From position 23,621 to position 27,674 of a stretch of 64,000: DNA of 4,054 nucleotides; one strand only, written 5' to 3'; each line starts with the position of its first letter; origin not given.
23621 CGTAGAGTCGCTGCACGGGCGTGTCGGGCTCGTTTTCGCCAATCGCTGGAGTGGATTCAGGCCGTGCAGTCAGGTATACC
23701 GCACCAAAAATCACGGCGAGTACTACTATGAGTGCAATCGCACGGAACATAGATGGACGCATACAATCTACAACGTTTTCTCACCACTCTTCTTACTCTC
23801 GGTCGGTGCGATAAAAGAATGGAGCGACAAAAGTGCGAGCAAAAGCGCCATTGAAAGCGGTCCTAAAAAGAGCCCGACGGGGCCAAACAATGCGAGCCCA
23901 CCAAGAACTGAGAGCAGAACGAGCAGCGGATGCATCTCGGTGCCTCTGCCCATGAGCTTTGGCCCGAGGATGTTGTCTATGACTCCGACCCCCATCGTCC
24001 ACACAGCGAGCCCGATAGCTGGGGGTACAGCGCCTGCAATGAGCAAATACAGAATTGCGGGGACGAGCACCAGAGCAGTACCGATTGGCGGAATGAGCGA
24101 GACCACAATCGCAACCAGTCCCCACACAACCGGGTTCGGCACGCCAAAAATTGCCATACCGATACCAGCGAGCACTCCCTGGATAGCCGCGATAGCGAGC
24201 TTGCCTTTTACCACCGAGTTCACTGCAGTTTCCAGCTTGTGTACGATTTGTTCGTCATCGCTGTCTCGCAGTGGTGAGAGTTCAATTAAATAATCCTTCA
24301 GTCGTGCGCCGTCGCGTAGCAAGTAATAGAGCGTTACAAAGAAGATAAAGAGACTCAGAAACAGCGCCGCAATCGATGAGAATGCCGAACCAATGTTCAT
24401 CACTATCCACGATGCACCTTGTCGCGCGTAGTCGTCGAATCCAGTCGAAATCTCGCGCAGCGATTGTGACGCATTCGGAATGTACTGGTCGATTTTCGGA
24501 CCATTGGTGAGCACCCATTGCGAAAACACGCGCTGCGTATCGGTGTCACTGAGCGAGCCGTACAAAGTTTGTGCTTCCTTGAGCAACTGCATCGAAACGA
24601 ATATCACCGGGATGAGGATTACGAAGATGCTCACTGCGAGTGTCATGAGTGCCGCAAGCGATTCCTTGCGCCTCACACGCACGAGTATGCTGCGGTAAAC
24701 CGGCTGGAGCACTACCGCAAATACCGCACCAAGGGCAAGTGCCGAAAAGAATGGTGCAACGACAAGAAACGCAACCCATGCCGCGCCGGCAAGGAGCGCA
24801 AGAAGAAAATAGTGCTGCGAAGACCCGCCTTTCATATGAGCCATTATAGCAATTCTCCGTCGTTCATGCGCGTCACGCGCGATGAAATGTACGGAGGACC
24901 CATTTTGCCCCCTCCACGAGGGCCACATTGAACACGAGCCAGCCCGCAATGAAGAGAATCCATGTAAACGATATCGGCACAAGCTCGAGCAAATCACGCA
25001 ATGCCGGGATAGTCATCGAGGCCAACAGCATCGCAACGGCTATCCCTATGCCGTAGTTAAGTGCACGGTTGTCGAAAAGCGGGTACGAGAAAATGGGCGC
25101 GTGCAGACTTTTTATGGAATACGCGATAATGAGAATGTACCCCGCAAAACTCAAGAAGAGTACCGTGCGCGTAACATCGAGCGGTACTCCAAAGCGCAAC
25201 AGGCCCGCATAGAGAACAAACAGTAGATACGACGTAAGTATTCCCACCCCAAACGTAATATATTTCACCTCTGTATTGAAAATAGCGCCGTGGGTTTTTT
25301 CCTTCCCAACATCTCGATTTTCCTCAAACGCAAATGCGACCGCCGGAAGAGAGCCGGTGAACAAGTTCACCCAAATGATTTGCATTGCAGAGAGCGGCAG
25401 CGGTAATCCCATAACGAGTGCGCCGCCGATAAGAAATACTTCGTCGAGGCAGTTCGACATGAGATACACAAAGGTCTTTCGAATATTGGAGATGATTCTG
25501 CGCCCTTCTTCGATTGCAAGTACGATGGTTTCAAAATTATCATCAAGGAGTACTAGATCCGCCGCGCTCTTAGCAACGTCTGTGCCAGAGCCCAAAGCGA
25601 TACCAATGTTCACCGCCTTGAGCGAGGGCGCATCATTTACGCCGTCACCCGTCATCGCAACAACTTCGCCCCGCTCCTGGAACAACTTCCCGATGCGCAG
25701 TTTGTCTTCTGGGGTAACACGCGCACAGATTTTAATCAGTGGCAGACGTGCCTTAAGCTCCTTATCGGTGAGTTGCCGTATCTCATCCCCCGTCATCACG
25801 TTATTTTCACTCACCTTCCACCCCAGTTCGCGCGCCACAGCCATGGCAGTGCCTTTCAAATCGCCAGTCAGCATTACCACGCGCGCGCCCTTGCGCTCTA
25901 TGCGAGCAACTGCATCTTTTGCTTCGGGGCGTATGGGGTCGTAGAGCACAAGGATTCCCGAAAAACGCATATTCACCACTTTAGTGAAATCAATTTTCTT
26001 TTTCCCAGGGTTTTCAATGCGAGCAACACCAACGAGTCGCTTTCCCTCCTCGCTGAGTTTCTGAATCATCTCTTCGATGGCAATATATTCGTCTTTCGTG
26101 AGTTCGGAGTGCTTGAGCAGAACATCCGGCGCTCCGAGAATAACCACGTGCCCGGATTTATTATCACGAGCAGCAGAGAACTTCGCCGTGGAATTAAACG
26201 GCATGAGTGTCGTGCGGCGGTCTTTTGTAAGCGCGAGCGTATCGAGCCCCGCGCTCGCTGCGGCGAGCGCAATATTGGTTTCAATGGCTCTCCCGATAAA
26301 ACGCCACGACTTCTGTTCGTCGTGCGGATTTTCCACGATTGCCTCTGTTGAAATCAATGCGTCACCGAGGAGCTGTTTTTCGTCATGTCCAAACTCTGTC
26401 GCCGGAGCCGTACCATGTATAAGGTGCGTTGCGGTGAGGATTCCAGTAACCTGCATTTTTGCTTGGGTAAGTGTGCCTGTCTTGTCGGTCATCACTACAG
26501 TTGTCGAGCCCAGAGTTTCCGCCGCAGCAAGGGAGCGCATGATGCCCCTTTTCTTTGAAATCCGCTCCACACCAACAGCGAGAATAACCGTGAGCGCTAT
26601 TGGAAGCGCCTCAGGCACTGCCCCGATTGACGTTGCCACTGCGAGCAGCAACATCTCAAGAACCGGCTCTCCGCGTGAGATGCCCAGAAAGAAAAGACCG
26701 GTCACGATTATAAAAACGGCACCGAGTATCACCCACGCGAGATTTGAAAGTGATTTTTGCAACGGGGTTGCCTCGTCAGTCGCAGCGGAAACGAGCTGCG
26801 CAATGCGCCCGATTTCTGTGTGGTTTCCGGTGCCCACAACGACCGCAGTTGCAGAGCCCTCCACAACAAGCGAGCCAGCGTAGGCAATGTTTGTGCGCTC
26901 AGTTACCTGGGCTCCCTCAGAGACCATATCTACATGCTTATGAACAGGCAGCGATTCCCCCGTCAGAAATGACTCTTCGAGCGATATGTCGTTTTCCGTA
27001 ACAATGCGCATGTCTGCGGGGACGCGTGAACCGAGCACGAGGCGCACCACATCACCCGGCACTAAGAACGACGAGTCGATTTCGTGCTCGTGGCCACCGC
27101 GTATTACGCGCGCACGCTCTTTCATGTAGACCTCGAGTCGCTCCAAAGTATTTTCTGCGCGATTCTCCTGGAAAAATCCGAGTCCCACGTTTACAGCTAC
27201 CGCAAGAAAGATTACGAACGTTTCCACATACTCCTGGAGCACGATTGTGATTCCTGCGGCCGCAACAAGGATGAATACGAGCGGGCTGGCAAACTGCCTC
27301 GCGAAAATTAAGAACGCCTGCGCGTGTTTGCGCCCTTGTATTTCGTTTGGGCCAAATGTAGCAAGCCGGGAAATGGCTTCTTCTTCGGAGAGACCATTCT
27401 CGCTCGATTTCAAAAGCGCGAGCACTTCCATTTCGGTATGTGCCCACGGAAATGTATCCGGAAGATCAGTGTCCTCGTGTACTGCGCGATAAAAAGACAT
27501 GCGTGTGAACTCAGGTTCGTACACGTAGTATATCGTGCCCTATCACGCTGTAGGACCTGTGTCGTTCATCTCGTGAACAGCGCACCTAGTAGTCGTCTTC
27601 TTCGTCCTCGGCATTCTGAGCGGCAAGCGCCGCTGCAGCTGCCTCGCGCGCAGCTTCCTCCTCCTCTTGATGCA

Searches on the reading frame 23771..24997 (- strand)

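Call 55: search_protein_families(library=pfam, proteins=[window:23771-24997:-], max_evalue=0.00001)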
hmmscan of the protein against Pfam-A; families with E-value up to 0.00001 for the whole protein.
window:23771-24997:- (409 aa): 1 family
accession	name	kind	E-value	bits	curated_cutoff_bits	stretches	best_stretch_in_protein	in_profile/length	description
PF01594.21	AI-2E_transport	-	3.5e-57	194.5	34.3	1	65-390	5-323/327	AI-2E family transporter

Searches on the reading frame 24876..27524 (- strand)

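Call 55: search_protein_families(library=pfam, proteins=[window:24876-27524:-], max_evalue=0.00001)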
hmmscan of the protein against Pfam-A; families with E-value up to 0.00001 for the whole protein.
window:24876-27524:- (883 aa): 5 families
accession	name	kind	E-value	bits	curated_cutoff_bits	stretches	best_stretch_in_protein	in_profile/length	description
PF00122.25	E1-E2_ATPase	-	1.4e-49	168.5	28.1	1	135-325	4-181/181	E1-E2 ATPase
PF00689.26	Cation_ATPase_C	-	4.3e-25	88.9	27.3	1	708-876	1-175/175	Cation transporting ATPase, C-terminus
PF00702.32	Hydrolase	-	1.3e-18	68.5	26.4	1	343-638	3-190/191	haloacid dehalogenase-like hydrolase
PF00690.31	Cation_ATPase_N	-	1.5e-16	60.2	20.4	1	27-92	2-68/69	Cation transporter/ATPase, N-terminus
PF08282.18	Hydrolase_3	-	9.3e-06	26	20.9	0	620-669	204-253/255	haloacid dehalogenase-like hydrolase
